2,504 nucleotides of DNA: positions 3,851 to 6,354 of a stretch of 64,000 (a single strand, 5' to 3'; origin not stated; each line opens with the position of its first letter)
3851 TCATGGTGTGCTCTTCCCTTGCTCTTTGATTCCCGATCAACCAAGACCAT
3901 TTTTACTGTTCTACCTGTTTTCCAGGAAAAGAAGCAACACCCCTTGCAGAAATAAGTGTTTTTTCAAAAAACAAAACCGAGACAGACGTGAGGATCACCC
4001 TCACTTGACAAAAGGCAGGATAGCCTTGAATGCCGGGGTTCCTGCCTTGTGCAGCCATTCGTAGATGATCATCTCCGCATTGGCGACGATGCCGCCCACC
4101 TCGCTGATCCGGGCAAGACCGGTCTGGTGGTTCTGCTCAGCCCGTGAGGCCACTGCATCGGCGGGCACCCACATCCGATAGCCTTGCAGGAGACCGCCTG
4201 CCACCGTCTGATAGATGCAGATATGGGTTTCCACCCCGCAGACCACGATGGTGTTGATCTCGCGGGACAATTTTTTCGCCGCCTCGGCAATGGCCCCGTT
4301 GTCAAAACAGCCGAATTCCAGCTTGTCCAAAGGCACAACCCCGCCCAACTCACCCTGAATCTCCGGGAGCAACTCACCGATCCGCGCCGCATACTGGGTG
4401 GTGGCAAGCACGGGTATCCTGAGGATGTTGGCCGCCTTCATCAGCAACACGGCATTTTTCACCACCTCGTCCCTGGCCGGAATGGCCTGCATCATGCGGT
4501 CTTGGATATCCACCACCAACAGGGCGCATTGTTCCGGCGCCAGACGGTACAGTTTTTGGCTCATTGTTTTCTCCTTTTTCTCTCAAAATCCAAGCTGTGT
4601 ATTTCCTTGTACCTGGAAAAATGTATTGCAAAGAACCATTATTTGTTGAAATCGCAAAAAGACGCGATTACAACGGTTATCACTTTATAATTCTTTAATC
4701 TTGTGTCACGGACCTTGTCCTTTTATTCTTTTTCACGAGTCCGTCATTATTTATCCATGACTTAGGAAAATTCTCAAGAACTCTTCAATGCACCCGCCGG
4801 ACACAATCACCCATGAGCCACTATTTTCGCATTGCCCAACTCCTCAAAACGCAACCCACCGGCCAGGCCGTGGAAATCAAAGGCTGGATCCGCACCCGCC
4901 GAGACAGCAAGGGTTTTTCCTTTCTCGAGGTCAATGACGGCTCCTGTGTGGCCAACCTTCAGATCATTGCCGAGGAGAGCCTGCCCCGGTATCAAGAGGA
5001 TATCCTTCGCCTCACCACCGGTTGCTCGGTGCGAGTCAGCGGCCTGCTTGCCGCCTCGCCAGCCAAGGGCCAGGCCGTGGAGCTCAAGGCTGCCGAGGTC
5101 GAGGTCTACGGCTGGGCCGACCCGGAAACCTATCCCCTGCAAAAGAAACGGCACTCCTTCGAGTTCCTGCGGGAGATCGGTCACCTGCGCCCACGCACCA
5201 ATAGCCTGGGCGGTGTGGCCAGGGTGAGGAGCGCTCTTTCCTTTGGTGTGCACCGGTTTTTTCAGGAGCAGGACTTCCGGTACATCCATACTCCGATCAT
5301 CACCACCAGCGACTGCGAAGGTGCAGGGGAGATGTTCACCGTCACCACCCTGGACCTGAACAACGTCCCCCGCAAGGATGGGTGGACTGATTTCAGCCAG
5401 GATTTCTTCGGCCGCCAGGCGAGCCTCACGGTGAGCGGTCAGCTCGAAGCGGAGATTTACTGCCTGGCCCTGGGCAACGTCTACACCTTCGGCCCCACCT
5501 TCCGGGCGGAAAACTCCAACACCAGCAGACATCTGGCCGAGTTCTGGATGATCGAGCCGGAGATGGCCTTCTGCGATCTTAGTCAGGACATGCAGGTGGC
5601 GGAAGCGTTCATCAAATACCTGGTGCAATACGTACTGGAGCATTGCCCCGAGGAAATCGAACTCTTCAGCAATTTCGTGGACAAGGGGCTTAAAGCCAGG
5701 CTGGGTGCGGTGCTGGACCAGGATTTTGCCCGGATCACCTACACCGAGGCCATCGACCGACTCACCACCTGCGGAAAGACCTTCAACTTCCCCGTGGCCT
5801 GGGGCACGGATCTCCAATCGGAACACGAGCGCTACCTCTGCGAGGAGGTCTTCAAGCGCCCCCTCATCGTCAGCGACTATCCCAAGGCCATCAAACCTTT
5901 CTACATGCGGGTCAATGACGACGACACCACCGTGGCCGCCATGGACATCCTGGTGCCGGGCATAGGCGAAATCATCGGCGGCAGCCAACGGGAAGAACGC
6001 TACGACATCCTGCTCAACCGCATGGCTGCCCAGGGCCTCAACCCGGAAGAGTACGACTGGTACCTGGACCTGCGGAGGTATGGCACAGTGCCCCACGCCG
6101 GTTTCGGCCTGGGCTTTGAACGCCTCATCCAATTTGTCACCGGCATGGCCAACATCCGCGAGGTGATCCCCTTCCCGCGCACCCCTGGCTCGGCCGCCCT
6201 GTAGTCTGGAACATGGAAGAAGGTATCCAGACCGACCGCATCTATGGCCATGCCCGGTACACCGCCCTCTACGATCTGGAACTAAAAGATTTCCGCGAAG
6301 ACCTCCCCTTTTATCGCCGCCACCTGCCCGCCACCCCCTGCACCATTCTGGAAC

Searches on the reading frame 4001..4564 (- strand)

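Call 35: search_protein_families(library=pfam, proteins=[window:4001-4564:-])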
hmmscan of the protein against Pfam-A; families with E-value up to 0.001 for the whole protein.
window:4001-4564:- (187 aa): 1 family
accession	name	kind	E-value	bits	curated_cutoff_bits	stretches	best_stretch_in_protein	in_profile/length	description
PF00857.26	Isochorismatase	-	9e-31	107.7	27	1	13-164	1-174/175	Isochorismatase domain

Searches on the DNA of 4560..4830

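Call 10: search_rna_families(source=window, start=4560, end=4830, threshold=evalue, max_evalue=10)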
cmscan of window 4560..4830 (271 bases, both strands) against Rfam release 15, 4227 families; matches with E-value up to 10: 4.
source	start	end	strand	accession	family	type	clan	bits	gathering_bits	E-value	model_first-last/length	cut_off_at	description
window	4568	4651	-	RF02982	gltS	Cis-reg;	-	17.5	47.5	4.7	1-105/105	no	gltS RNA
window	4642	4679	-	RF04346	Plastid-ccsA-ndhD-1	Cis-reg;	CL00154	17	48.5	0.68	1-57/57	no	Plastid-ccsA-ndhD-1 3UTR RNA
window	4631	4730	+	RF02551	DapZ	Cis-reg;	-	13.1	56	9.6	1-78/78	no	ABC transporter regulator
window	4731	4818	-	RF02166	PVT1_3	Gene; lncRNA;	-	10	45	2.1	1-95/95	no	Pvt1 oncogene conserved region 3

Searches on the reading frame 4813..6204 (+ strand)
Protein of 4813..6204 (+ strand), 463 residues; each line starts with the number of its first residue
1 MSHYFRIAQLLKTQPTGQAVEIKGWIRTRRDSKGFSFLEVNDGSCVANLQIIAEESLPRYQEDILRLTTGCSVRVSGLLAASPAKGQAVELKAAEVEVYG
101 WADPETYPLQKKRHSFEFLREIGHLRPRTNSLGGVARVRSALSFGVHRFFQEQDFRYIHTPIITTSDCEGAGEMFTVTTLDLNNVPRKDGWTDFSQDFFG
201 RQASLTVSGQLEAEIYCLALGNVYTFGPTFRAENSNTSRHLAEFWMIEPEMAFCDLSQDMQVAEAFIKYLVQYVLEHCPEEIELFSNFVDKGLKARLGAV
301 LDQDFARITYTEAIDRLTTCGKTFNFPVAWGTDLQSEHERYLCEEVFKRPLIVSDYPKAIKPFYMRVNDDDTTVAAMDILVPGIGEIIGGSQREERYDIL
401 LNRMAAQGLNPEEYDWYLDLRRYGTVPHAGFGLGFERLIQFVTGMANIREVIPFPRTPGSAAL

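Call 22: find_homologous_proteins(query=window:4813-6204:+, max_evalue=1e-100)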
Query window:4813-6204:+ (463 aa): 8000 proteins with E <= 1e-100 among 8000 candidates; the best 120 are listed.
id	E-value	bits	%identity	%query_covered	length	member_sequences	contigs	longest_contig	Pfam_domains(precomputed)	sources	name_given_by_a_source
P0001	0.0e+0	1071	100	100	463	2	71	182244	PF01336.32,PF00152.26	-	-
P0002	7.4e-295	996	92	100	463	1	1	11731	PF01336.32,PF00152.26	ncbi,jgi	ncbi:MAG: asparagine--tRNA ligase [Desulfurivibrionaceae bacterium]|jgi:asparaginyl-tRNA synthetase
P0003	1.9e-294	994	92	100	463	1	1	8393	PF01336.32,PF00152.26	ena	-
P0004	1.7e-292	988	92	100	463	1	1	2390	PF01336.32,PF00152.26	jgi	jgi:asparaginyl-tRNA synthetase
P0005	1.7e-291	985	92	100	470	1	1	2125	PF01336.32,PF00152.26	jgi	-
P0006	2.7e-291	984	91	100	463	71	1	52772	PF01336.32,PF00152.26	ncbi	ncbi:MAG: asparagine--tRNA ligase [Desulfobulbia bacterium]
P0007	5.2e-289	976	90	100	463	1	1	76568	PF01336.32,PF00152.26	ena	-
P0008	6.1e-289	976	90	100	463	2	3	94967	PF01336.32,PF00152.26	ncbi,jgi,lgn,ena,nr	ncbi:MAG: asparagine--tRNA ligase [Proteobacteria bacterium]|nr:asparagine--tRNA ligase [Pseudomonad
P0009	1.1e-288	975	90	100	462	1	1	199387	PF01336.32,PF00152.26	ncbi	-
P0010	3.2e-288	974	90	100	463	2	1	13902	PF01336.32,PF00152.26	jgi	jgi:asparaginyl-tRNA synthetase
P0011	7.4e-288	973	91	100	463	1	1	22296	PF01336.32,PF00152.26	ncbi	ncbi:MAG: asparagine--tRNA ligase [Desulfurivibrionaceae bacterium]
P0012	7.9e-288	973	90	100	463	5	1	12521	PF01336.32,PF00152.26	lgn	-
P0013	3.3e-282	954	89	100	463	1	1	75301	PF01336.32,PF00152.26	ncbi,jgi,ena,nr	ncbi:MAG: asparagine--tRNA ligase [Desulfobulbaceae bacterium]|nr:asparagine--tRNA ligase [Desulfobu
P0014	6.6e-282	953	88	100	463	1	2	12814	PF01336.32,PF00152.26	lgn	-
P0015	3.2e-281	951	88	100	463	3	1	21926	PF01336.32,PF00152.26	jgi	-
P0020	2.6e-279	945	87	100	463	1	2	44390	PF01336.32,PF00152.26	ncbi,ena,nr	ncbi:MAG: asparagine--tRNA ligase [Desulfurivibrio sp.]|nr:asparagine--tRNA ligase [Desulfurivibrio 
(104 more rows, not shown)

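Call 24: find_encoding_contigs(protein=P0006, flank=2000, max_places=1)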
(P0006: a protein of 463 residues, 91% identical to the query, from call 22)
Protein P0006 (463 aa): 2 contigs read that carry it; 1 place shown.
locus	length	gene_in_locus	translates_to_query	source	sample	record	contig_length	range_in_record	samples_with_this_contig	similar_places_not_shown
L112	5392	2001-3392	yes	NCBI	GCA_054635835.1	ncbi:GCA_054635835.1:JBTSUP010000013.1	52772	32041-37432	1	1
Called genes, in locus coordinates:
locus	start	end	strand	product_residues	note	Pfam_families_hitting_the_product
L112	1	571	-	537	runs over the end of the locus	PF04344:CheZ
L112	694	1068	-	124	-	PF07238:PilZ (weak)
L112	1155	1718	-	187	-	PF00857:Isochorismatase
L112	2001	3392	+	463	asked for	PF01336:tRNA_anti-codon, PF00152:tRNA-synt_2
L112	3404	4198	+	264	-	PF13489:Methyltransf_23, PF08241:Methyltransf_11, PF08242:Methyltransf_12, PF13649:Methyltransf_25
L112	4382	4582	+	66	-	PF00313:CSD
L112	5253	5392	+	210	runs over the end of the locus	PF01914:MarC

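Call 25: find_encoding_contigs(protein=P0008, flank=2000, max_places=1)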
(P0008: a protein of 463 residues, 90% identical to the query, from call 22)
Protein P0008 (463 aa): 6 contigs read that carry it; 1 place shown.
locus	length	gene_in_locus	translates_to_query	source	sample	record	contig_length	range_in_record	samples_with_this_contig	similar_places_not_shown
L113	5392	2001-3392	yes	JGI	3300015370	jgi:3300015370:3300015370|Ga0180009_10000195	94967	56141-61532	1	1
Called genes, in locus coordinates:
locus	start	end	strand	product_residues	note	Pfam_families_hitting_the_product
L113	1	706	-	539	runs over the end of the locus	PF04344:CheZ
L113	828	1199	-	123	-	PF07238:PilZ (weak)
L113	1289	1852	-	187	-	PF00857:Isochorismatase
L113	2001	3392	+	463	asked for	PF01336:tRNA_anti-codon, PF00152:tRNA-synt_2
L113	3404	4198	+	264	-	PF13489:Methyltransf_23, PF13847:Methyltransf_31 (faint), PF08241:Methyltransf_11, PF08242:Methyltransf_12, PF13649:Methyltransf_25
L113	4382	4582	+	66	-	PF00313:CSD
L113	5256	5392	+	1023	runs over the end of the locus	PF12831:FAD_oxidored (weak), PF00890:FAD_binding_2 (weak), PF07992:Pyr_redox_2 (weak), PF13450:NAD_binding_8, PF00037:Fer4, PF12838:Fer4_7, PF13237:Fer4_10, PF14697:Fer4_21, +13 more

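Call 26: find_encoding_contigs(protein=P0013, flank=2000, max_places=1)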
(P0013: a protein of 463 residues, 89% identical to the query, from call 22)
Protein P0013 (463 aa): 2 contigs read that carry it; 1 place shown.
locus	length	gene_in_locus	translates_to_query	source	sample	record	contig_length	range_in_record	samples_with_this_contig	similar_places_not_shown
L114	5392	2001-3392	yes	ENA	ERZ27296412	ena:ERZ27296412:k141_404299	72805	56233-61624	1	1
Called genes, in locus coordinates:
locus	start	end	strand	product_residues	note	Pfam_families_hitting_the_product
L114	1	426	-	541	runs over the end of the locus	PF04344:CheZ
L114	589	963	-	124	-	PF07238:PilZ (faint)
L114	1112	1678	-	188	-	PF00857:Isochorismatase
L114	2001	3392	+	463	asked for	PF01336:tRNA_anti-codon, PF00152:tRNA-synt_2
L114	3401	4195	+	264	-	PF13489:Methyltransf_23, PF13847:Methyltransf_31 (weak), PF08241:Methyltransf_11, PF08242:Methyltransf_12, PF13649:Methyltransf_25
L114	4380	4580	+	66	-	PF00313:CSD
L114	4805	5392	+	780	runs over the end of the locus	PF00324:AA_permease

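Call 27: find_encoding_contigs(protein=P0020, flank=2000, max_places=1)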
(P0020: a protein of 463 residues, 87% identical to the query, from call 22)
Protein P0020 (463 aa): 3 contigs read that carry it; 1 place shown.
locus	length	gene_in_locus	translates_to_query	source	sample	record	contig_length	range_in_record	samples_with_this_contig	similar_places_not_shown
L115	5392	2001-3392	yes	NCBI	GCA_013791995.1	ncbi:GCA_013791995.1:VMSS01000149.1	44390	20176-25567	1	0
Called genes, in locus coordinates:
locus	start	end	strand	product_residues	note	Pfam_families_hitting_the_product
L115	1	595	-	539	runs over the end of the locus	PF04344:CheZ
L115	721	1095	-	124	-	PF07238:PilZ (weak)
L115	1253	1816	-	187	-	PF00857:Isochorismatase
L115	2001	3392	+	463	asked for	PF01336:tRNA_anti-codon, PF00152:tRNA-synt_2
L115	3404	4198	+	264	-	PF13489:Methyltransf_23 (weak), PF08241:Methyltransf_11, PF08242:Methyltransf_12, PF13649:Methyltransf_25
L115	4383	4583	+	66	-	PF00313:CSD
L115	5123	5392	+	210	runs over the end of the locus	PF01914:MarC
